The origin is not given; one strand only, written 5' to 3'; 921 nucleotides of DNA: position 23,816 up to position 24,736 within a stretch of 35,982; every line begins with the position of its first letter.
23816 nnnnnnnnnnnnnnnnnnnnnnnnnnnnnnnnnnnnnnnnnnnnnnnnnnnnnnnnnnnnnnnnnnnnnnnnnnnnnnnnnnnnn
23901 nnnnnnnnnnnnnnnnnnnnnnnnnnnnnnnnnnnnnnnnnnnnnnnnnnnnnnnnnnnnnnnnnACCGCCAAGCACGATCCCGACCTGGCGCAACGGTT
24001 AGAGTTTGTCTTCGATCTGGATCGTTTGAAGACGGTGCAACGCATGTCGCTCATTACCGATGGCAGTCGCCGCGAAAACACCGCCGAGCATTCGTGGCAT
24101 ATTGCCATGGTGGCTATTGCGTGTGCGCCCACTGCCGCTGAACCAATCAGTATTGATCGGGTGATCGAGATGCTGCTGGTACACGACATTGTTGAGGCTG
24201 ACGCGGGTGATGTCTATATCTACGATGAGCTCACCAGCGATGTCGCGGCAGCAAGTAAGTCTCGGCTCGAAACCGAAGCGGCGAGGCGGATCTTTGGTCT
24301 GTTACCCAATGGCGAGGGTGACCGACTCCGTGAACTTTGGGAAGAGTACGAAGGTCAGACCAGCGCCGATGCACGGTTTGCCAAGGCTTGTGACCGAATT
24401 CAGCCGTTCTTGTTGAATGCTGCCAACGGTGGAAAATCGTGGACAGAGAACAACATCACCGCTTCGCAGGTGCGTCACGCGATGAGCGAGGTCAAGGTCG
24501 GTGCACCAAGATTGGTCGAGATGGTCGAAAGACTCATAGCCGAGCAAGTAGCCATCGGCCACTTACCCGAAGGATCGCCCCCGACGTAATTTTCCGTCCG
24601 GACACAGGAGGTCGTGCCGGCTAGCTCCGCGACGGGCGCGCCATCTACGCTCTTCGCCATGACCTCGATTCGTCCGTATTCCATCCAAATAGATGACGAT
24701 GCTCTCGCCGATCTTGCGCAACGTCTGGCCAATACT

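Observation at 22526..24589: Single ORF fusing a 5'-3' exonuclease/flap endonuclease, a GNAT acetyltransferase and an HD phosphohydrolase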

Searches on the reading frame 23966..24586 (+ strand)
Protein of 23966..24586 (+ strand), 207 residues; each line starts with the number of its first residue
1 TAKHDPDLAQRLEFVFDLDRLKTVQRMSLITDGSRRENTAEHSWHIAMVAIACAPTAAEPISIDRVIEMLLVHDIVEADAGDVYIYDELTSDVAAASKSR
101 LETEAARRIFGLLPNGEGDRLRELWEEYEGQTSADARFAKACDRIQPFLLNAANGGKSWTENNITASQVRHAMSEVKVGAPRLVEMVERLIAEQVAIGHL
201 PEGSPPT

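Call 27: search_solved_structures(query=window:23966-24586:+, max_evalue=0.01, show_alignments=3)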
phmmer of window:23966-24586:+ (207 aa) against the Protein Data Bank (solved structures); distinct sequences matched with E-value up to 0.01: 10.
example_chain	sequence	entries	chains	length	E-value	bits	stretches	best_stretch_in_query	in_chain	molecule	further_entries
3kh1_A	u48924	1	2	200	1.3e-48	168.6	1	7-200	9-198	Predicted metal-dependent phosphohydrolase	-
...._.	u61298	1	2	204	2.3e-16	63.4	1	12-193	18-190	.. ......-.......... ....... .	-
4l1j_A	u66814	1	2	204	2.5e-15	60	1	12-193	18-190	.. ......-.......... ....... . | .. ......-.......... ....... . (Phosphorylate)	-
4l7e_A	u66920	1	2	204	3.1e-15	59.7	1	12-193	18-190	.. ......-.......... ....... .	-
4l7w_A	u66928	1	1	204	6.1e-15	58.8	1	12-193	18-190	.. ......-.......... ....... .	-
2paq_A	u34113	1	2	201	4e-05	26.7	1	13-145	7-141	5'-deoxynucleotidase YfbR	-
2cqz_A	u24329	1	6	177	5e-05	26.5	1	13-149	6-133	177aa long hypothetical protein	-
2par_A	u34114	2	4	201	0.00027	24.1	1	13-145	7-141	5'-deoxynucleotidase YfbR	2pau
5yox_A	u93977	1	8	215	0.00037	23.6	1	10-147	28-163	HD domain-containing protein YGL101W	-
1xx7_A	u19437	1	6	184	0.00039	23.5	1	14-148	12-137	oxetanocin-like protein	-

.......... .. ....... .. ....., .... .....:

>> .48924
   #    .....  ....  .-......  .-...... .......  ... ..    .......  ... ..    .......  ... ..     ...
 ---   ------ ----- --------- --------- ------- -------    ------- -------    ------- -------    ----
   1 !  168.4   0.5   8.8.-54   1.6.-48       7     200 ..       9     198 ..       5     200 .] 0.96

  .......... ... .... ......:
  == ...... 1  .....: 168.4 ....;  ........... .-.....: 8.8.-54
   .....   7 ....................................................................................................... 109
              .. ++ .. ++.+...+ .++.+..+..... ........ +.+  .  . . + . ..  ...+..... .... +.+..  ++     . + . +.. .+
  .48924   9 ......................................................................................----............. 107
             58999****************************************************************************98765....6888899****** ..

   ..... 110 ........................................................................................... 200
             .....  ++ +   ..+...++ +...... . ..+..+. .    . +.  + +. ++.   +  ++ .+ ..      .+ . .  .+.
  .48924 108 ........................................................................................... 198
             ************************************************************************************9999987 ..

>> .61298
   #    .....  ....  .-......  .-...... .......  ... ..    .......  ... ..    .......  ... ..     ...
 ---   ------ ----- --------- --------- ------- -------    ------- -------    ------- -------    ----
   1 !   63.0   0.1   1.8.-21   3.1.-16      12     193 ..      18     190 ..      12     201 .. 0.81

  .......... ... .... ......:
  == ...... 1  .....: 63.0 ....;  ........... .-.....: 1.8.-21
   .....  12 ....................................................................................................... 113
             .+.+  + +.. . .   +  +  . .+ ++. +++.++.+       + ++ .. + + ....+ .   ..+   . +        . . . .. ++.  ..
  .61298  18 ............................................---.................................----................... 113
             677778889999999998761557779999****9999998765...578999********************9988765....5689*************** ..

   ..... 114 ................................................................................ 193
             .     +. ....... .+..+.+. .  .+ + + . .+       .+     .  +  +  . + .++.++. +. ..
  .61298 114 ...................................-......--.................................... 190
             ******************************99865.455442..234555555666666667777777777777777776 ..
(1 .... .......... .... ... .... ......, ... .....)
